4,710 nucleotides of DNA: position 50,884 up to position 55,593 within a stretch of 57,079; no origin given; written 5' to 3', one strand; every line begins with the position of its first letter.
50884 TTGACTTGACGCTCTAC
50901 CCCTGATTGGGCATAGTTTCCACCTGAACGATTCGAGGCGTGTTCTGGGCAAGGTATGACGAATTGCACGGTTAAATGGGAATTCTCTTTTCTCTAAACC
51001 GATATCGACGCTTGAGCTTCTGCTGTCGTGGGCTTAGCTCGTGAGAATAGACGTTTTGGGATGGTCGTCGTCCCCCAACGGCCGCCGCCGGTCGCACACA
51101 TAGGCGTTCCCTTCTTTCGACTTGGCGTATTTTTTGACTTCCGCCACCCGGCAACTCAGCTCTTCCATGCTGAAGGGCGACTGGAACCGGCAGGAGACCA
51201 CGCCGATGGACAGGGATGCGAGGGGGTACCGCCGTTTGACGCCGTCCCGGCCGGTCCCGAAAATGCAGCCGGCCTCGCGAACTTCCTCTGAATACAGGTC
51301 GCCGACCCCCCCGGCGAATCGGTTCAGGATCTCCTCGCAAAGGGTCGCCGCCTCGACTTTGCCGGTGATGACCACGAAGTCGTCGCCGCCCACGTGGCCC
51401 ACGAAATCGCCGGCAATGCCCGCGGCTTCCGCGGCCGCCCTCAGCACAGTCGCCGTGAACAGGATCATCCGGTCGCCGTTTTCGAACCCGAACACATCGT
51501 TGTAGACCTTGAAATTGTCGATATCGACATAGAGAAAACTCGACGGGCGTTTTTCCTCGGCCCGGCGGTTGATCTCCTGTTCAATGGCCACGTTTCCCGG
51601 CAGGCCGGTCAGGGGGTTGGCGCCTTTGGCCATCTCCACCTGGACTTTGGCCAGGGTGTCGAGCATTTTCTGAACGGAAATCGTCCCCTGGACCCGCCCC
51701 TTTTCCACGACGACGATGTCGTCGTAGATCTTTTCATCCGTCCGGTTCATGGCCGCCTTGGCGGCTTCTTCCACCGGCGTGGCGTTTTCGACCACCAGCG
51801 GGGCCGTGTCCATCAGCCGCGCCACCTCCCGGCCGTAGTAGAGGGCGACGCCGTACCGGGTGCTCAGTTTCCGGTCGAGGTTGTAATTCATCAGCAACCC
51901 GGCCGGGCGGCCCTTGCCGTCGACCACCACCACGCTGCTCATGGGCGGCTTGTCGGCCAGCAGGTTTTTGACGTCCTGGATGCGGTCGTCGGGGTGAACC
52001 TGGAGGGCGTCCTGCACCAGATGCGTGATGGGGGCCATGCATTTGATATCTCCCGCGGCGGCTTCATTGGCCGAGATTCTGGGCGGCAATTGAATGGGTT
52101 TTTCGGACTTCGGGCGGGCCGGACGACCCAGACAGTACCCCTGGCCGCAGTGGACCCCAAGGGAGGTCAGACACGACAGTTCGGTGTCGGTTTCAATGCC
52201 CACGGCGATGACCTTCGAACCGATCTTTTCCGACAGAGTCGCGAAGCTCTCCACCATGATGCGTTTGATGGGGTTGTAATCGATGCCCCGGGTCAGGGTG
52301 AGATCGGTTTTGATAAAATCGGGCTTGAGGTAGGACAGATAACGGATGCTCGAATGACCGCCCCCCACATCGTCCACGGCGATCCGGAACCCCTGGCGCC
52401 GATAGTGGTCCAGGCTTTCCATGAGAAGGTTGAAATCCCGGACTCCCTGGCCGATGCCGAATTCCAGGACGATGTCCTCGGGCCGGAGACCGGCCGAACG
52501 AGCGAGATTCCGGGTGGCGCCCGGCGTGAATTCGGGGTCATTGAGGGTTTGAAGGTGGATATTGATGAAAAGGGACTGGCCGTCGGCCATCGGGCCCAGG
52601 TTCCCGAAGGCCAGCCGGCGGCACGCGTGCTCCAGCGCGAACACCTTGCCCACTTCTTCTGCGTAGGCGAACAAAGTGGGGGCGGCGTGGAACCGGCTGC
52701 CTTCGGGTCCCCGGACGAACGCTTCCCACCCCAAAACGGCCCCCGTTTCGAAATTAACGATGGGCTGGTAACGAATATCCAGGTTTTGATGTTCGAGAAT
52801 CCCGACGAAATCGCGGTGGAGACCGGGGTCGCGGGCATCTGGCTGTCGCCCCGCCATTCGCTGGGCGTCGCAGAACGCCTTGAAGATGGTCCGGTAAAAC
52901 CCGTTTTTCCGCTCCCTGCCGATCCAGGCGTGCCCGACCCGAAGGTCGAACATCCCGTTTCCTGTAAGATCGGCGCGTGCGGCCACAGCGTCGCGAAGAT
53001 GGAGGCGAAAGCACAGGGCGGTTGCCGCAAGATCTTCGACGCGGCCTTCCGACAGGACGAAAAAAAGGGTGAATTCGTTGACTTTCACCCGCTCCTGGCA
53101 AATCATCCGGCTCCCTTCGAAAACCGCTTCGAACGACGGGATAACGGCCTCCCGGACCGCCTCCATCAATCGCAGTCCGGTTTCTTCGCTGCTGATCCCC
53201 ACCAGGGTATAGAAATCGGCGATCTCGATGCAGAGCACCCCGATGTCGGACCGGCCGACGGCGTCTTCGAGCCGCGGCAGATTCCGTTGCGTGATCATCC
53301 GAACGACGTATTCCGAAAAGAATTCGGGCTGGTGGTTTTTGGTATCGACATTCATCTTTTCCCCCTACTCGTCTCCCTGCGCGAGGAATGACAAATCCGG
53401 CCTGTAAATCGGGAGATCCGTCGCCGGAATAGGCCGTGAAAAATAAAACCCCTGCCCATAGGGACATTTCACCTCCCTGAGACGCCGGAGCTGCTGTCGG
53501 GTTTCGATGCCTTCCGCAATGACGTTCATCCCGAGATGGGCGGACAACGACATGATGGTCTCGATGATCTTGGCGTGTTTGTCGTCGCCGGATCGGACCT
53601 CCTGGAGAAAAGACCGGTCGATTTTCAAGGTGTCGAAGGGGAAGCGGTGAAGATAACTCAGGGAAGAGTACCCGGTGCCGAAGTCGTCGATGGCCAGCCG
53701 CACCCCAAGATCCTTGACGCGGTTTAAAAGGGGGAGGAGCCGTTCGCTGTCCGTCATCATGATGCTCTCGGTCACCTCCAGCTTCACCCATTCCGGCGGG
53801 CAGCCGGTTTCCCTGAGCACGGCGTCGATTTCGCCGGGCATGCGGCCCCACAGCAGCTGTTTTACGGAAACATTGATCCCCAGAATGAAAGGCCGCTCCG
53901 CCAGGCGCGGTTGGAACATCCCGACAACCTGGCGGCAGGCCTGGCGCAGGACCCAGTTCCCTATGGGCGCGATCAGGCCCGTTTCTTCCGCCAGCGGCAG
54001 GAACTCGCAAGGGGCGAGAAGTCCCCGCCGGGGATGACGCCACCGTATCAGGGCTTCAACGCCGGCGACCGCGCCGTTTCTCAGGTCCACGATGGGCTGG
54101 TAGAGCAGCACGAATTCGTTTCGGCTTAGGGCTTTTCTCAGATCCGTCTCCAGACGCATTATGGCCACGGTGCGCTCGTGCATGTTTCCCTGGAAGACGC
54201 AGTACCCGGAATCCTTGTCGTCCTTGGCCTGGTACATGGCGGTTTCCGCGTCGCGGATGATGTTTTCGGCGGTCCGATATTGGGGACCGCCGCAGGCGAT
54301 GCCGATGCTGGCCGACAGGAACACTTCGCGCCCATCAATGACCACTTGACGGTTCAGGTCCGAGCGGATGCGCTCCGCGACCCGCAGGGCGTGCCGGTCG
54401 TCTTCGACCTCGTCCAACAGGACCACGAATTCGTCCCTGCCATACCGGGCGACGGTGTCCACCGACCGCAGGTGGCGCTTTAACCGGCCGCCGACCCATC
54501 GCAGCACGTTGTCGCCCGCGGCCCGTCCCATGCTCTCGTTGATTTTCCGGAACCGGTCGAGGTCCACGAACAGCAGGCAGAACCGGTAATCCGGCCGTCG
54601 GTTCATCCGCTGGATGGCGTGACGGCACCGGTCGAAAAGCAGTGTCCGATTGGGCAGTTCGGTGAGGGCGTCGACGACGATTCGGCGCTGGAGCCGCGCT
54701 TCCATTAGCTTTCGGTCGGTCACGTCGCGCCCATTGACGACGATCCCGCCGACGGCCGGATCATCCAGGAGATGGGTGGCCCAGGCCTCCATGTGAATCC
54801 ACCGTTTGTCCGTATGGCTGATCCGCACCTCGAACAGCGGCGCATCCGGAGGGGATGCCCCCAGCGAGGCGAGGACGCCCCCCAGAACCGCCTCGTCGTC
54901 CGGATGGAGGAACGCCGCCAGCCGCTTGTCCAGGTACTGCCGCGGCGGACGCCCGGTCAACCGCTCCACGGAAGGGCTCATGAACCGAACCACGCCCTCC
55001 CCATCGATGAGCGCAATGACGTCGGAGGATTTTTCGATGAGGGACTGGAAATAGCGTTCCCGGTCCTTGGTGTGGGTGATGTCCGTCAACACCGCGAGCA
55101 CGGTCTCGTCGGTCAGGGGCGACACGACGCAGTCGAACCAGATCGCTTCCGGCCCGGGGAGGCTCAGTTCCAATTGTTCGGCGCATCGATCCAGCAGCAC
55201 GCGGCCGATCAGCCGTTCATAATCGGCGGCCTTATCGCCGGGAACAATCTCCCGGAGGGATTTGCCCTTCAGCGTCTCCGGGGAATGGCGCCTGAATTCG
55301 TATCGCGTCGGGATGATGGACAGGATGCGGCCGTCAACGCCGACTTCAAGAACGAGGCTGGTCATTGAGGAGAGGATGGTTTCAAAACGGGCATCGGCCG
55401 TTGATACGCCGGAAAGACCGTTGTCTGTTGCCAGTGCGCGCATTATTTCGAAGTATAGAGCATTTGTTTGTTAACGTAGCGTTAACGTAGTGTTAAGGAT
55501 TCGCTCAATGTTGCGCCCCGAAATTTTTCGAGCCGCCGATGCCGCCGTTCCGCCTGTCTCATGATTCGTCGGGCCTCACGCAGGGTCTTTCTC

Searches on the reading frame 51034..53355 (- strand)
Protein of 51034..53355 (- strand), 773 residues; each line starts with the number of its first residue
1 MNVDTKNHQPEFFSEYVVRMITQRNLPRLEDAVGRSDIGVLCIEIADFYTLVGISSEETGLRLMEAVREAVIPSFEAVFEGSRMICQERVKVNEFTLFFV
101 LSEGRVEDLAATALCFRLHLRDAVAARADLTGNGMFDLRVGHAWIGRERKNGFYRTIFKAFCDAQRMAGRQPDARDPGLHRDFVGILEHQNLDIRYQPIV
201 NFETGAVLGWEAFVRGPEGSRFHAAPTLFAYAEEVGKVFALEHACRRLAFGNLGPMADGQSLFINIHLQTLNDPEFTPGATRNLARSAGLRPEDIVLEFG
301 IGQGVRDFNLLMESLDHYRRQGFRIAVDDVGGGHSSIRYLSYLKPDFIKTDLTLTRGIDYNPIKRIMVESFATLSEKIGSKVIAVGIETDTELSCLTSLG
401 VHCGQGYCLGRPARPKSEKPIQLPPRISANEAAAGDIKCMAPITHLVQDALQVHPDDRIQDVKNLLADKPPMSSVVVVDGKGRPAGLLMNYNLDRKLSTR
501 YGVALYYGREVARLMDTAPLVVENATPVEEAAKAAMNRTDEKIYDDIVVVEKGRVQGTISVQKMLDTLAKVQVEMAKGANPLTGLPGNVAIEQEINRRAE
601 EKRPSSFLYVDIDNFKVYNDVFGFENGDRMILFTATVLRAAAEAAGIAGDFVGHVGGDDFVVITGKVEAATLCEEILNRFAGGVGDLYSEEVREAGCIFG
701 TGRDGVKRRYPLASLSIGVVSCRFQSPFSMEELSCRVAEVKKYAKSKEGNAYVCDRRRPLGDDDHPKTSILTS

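Call 72: search_protein_families(library=pfam, proteins=[window:51034-53355:-], max_evalue=0.00001)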
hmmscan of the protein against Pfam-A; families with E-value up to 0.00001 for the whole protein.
window:51034-53355:- (773 aa): 3 families
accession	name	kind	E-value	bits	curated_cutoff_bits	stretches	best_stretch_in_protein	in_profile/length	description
PF00563.25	EAL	-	2.8e-41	141.9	31.3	1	187-412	8-236/236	EAL domain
PF00990.26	GGDEF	-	9.2e-14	52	23.8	1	581-672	5-98/161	Diguanylate cyclase, GGDEF domain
PF00571.33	CBS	-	5.5e-10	39.9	24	0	511-568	1-55/57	CBS domain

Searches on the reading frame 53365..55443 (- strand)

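Call 72: search_protein_families(library=pfam, proteins=[window:53365-55443:-], max_evalue=0.00001)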
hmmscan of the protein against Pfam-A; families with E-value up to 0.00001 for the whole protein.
window:53365-55443:- (692 aa): 5 families
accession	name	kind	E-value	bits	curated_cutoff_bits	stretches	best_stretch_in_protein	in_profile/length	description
PF00563.25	EAL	-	3.9e-74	249.4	31.3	1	434-671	3-236/236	EAL domain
PF00990.26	GGDEF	-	2e-41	141.9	23.8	1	257-410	3-158/161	Diguanylate cyclase, GGDEF domain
PF08448.16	PAS_4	-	2.2e-18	67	23.1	2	25-126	2-109/110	PAS fold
PF00989.32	PAS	-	1.6e-12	47.8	22.6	1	132-241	3-113/113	PAS fold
PF13426.13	PAS_9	-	1e-09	39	27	0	141-243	2-103/103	PAS domain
